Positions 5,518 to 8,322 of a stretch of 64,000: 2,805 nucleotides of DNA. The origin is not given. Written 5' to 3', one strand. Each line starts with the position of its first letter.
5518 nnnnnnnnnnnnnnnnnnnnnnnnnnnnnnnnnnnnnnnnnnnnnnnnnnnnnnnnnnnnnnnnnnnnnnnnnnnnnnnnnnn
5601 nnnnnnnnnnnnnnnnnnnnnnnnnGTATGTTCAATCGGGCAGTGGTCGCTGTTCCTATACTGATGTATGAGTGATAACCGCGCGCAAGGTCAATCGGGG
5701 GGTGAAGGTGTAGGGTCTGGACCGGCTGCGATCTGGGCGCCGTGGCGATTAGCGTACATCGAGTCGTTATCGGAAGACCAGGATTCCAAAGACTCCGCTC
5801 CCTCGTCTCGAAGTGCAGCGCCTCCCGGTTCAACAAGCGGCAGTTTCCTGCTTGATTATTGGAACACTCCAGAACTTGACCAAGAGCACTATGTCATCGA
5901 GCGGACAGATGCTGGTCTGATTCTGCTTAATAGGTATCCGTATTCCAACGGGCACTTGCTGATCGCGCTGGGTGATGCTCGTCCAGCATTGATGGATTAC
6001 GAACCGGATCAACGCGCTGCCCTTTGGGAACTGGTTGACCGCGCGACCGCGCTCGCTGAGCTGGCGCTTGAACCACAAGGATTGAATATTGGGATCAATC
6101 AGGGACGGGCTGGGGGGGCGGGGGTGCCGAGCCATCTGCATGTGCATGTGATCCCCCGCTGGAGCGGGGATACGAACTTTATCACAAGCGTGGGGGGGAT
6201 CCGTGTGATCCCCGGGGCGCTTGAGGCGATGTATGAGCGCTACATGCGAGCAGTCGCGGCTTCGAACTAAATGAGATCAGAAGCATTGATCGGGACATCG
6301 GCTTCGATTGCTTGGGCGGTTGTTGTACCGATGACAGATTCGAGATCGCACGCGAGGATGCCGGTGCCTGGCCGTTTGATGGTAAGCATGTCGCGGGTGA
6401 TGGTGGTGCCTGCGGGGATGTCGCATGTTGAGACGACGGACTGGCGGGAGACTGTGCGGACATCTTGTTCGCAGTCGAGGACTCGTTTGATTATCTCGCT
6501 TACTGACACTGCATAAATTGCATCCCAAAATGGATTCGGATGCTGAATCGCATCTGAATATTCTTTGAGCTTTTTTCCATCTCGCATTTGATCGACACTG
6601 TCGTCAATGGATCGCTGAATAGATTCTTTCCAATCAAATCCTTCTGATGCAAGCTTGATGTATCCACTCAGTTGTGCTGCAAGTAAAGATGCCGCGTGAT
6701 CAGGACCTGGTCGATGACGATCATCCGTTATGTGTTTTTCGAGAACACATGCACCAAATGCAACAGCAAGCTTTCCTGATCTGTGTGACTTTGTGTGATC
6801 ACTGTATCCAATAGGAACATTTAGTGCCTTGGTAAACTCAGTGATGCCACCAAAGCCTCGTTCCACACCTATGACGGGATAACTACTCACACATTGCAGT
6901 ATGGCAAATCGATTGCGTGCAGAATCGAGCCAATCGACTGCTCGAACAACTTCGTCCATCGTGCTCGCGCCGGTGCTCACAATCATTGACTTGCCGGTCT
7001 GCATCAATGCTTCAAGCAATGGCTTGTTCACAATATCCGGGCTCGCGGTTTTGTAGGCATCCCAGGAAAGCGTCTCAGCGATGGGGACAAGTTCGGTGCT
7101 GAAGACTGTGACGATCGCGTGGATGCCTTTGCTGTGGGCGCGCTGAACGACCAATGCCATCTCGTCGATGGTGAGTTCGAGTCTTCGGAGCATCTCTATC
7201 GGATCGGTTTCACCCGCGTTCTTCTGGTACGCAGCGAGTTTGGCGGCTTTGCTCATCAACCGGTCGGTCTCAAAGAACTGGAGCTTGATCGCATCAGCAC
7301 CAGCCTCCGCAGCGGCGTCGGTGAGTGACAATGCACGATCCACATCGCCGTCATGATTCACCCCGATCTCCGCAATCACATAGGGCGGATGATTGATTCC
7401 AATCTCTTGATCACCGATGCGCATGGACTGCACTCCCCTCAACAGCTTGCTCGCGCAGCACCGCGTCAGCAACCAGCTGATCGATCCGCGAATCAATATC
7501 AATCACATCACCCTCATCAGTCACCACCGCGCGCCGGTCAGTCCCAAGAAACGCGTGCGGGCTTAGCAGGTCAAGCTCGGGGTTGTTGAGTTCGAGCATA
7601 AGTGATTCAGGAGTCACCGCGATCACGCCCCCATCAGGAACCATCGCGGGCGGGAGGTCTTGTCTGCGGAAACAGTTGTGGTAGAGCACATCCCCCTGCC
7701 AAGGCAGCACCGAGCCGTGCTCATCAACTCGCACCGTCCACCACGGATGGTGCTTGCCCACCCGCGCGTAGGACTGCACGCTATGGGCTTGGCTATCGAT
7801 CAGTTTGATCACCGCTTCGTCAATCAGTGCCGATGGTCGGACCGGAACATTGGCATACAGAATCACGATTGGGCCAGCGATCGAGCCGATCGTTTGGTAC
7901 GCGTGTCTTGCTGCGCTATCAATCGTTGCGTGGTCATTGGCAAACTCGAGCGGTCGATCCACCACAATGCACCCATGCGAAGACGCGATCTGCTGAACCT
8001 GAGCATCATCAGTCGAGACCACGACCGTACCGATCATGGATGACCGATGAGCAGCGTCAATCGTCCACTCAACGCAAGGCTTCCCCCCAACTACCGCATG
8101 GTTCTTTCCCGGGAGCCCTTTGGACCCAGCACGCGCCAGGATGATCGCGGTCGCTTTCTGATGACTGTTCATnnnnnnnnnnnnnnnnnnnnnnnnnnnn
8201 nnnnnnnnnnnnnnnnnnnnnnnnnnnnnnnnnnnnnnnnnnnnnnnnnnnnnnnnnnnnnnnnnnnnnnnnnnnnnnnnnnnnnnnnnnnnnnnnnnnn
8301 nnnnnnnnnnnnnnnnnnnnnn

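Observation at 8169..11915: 1,248-aa Maf/DUF115 protein fused to two extra domains in a nonulosonic-acid locus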

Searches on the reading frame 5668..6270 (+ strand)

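Call 9: search_protein_families(library=pfam, proteins=[window:5668-6270:+], max_evalue=0.001)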
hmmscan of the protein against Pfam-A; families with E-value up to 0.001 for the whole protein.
window:5668-6270:+ (200 aa): 1 family
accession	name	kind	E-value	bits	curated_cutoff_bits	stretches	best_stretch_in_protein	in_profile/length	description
PF01230.28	HIT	-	9.4e-12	45.9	21.5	1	73-164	5-95/98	HIT domain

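Call 63: search_protein_families(library=ncbifam, proteins=[window:5668-6270:+], max_evalue=0.001)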
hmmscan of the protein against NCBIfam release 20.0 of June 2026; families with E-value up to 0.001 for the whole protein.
window:5668-6270:+ (200 aa): 2 families
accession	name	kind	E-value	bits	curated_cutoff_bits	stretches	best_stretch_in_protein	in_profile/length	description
NF052622.1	ATPAdlTfActino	equivalog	1.4e-28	99.6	290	1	16-186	9-164/176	ATP adenylyltransferase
NF045834.1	M_plasma_HinT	exception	8.3e-05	23.4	130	1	83-163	21-100/102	histidine triad protein HinT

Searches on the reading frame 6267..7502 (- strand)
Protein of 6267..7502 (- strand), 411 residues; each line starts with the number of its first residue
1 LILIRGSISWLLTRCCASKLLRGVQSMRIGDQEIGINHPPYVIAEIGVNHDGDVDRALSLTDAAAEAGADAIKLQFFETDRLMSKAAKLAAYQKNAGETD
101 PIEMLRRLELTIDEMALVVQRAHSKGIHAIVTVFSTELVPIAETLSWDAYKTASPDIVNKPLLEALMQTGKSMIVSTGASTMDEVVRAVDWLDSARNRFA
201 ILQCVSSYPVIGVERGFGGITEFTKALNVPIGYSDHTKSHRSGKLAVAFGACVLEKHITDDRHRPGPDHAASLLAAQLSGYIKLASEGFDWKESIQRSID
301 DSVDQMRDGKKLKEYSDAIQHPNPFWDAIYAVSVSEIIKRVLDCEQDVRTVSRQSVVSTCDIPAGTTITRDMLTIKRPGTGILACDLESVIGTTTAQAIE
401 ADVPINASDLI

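Call 9: search_protein_families(library=pfam, proteins=[window:6267-7502:-], max_evalue=0.001)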
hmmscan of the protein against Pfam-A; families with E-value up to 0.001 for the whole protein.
window:6267-7502:- (411 aa): 2 families
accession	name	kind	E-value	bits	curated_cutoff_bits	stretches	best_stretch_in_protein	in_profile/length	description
PF03102.20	NeuB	-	4.4e-60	203.6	22.1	1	61-279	2-223/241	NeuB family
PF08666.17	SAF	-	3.1e-11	44.1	21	1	354-410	2-62/63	SAF domain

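Call 63: search_protein_families(library=ncbifam, proteins=[window:6270-7502:-], max_evalue=0.001)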
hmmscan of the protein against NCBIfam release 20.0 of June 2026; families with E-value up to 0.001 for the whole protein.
window:6270-7502:- (411 aa): 2 families
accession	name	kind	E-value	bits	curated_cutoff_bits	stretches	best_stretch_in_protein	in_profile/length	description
TIGR03569.1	NeuB_NnaB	equivalog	4.2e-83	279.1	399.65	2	41-282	2-248/329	N-acetylneuraminate synthase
TIGR03586.1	PseI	equivalog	7.6e-51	173.2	340.25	1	40-284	2-249/327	pseudaminic acid synthase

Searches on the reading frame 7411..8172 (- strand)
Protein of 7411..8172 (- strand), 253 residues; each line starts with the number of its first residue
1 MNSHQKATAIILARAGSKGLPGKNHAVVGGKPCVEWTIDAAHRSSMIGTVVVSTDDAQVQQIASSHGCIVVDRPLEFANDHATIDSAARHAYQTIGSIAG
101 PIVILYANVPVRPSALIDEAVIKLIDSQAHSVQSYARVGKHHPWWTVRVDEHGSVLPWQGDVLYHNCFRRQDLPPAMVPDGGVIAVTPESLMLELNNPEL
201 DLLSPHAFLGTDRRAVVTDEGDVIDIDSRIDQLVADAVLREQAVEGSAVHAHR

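Call 9: search_protein_families(library=pfam, proteins=[window:7411-8172:-], max_evalue=0.001)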
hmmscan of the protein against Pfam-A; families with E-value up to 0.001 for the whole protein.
window:7411-8172:- (253 aa): 2 families
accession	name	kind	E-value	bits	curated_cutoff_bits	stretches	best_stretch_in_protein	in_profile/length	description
PF02348.25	CTP_transf_3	-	4.3e-17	63.1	22.6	1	9-129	2-119/217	Cytidylyltransferase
PF12804.13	NTP_transf_3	-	0.00017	22.2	27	1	22-128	15-115/160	MobA-like NTP transferase domain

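Call 63: search_protein_families(library=ncbifam, proteins=[window:7414-8172:-], max_evalue=0.001)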
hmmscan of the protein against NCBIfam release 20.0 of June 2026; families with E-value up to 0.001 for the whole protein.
window:7414-8172:- (253 aa): 7 families
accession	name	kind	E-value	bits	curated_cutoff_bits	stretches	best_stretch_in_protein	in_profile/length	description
TIGR03584.1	PseF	equivalog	4.3e-22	78.9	205.7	1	9-177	2-169/222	pseudaminic acid cytidylyltransferase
NF003952.0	PRK05450.1-5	subfamily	4.7e-11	42.3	193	1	6-134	2-126/250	3-deoxy-manno-octulosonate cytidylyltransferase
NF003950.0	PRK05450.1-3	subfamily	9.8e-10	38.2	234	1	7-130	3-123/248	3-deoxy-manno-octulosonate cytidylyltransferase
NF009905.0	PRK13368.1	subfamily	2e-09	37.2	255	1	6-71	2-67/243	3-deoxy-manno-octulosonate cytidylyltransferase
NF003948.0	PRK05450.1-1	equivalog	8.4e-06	25.2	281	1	4-71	3-69/248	3-deoxy-manno-octulosonate cytidylyltransferase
TIGR00466.1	kdsB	equivalog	3.1e-05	23.5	155.2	1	8-71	4-66/241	3-deoxy-manno-octulosonate cytidylyltransferase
NF010933.0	PRK14353.1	equivalog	9.2e-05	21.2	505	1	5-128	4-128/453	bifunctional UDP-N-acetylglucosamine diphosphorylase/glucosamine-1-phosphate N-acetyltransferase GlmU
